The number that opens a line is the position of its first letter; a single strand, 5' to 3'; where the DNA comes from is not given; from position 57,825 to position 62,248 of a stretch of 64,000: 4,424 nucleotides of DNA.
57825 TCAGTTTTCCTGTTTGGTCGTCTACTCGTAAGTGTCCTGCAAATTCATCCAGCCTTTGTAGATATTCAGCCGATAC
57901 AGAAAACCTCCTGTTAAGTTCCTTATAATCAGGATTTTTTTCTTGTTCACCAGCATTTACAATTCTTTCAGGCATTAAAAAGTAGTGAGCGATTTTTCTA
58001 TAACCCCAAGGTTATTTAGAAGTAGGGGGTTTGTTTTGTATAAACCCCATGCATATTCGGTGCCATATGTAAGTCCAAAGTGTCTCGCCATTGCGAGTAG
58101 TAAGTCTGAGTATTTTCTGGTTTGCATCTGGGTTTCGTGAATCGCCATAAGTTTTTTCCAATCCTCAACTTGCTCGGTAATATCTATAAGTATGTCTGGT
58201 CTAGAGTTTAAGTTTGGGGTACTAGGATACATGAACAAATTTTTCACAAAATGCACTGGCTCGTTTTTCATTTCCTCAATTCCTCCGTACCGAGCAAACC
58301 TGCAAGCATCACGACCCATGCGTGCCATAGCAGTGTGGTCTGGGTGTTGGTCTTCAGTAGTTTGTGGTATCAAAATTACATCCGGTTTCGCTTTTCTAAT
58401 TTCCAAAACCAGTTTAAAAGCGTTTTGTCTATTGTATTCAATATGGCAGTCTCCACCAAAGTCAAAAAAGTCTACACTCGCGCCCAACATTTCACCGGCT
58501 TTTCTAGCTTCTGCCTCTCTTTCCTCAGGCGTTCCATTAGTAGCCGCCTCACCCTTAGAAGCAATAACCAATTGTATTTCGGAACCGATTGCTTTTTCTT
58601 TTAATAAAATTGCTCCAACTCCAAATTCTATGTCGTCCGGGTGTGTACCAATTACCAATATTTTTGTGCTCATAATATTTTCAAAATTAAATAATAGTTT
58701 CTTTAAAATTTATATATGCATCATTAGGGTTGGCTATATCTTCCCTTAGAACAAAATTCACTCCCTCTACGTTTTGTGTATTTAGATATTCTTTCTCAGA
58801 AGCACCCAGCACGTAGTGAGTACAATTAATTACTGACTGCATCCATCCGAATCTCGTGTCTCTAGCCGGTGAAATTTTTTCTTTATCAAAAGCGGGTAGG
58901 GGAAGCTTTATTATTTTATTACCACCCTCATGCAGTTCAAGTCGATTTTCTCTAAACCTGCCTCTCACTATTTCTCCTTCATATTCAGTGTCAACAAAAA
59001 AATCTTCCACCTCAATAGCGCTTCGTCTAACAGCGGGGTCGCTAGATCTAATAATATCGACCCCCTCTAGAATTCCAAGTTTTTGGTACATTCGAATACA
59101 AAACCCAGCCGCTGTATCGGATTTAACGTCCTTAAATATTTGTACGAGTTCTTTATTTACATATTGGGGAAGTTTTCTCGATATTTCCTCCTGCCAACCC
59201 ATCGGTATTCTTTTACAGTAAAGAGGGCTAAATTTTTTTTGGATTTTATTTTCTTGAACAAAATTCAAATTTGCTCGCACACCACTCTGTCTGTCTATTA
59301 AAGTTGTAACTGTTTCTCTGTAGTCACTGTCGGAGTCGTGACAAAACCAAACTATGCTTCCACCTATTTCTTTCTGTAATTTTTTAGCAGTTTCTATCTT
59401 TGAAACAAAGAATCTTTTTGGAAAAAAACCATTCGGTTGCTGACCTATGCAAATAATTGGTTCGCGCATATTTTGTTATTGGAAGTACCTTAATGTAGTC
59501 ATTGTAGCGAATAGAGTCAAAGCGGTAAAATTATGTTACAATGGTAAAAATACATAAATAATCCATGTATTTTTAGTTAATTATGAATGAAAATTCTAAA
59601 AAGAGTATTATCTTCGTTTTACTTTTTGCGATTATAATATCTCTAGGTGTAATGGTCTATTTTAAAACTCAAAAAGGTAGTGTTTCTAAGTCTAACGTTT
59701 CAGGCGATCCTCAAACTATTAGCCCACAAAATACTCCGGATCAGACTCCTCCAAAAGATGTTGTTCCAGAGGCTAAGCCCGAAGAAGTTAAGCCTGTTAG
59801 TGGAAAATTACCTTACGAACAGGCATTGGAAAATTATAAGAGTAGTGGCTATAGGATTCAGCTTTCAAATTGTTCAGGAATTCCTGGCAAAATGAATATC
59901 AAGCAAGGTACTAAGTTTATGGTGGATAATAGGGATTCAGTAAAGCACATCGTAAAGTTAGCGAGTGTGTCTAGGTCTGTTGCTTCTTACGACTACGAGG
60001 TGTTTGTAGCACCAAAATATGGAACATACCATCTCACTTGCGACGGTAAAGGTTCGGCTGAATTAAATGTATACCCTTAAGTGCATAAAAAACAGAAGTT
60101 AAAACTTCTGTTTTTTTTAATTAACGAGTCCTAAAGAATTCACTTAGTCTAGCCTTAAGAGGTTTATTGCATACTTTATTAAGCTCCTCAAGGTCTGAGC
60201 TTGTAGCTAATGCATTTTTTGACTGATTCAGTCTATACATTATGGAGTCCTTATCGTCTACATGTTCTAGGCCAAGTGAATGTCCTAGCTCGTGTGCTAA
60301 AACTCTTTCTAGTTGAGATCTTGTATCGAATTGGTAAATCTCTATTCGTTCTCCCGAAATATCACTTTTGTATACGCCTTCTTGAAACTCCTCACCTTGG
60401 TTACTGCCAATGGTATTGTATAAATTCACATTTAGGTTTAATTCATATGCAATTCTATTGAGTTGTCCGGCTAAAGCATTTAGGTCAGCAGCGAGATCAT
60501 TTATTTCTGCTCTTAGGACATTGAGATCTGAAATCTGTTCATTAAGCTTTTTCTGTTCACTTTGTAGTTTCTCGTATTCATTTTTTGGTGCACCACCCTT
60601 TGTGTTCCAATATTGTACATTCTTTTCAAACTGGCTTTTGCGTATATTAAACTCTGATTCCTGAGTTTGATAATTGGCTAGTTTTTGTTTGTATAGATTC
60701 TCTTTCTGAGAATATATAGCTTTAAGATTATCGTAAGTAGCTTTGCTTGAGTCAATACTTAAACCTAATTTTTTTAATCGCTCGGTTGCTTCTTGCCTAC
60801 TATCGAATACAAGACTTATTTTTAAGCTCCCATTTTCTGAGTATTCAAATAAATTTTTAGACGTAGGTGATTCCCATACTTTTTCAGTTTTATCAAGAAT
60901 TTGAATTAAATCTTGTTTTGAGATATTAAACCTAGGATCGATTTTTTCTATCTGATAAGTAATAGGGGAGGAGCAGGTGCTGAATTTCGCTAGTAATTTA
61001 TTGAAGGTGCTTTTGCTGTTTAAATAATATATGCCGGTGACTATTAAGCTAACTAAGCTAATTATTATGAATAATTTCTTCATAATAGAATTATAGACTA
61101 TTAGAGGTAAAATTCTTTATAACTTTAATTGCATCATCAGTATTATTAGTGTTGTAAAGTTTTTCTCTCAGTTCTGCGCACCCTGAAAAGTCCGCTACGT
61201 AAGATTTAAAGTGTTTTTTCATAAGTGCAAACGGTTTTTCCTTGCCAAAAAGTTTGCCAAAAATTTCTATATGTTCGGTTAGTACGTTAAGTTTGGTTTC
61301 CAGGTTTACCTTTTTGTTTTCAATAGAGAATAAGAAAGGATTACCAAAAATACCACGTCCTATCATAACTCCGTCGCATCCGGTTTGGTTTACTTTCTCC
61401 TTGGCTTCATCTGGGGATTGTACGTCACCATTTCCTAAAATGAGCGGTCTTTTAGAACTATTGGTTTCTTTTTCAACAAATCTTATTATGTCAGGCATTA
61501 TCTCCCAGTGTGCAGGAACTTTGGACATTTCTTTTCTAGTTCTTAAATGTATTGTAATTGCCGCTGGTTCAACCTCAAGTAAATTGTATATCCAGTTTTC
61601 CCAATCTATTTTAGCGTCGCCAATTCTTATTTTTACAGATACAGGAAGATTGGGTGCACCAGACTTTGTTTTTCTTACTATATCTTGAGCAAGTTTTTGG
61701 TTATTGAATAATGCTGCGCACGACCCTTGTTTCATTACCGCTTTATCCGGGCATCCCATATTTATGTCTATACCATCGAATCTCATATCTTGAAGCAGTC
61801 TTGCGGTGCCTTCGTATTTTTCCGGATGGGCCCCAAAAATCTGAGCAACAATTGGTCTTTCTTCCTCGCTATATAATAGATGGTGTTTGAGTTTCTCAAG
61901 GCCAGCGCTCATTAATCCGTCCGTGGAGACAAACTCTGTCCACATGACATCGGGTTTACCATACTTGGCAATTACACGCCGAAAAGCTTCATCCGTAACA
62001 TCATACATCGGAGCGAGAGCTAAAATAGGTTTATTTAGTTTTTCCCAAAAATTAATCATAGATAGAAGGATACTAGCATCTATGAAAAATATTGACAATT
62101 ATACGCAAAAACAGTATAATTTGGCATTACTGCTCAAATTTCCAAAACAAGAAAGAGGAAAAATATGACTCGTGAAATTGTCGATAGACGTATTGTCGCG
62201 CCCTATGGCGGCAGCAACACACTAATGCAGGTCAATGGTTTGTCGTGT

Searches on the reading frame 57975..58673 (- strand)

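Call 66: search_protein_families(library=pfam, proteins=[window:57975-58673:-], max_evalue=0.0001)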
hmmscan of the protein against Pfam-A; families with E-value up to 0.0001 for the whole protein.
window:57975-58673:- (232 aa): 1 family
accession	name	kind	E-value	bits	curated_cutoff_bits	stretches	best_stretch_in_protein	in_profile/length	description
PF02585.22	PIG-L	-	4.4e-20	72.9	28.2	1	6-123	1-128/129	GlcNAc-PI de-N-acetylase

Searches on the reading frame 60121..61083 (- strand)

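Call 66: search_protein_families(library=pfam, proteins=[window:60121-61083:-], max_evalue=0.0001)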
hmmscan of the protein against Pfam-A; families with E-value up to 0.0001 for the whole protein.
window:60121-61083:- (320 aa): 2 families
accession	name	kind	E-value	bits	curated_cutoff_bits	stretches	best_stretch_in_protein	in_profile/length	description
PF00413.30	Peptidase_M10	-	7.4e-12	45.9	24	1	239-290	102-143/159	Matrixin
PF13688.12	Reprolysin_5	-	7.4e-05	23.5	27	0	142-286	41-164/196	Metallo-peptidase family M12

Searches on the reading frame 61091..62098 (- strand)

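Call 66: search_protein_families(library=pfam, proteins=[window:61091-62098:-], max_evalue=0.0001)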
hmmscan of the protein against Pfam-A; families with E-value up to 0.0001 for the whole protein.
window:61091-62098:- (335 aa): 1 family
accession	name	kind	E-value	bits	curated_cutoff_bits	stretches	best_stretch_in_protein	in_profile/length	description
PF01207.24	Dus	-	1.2e-54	186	20.4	1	28-325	2-300/311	Dihydrouridine synthase (Dus)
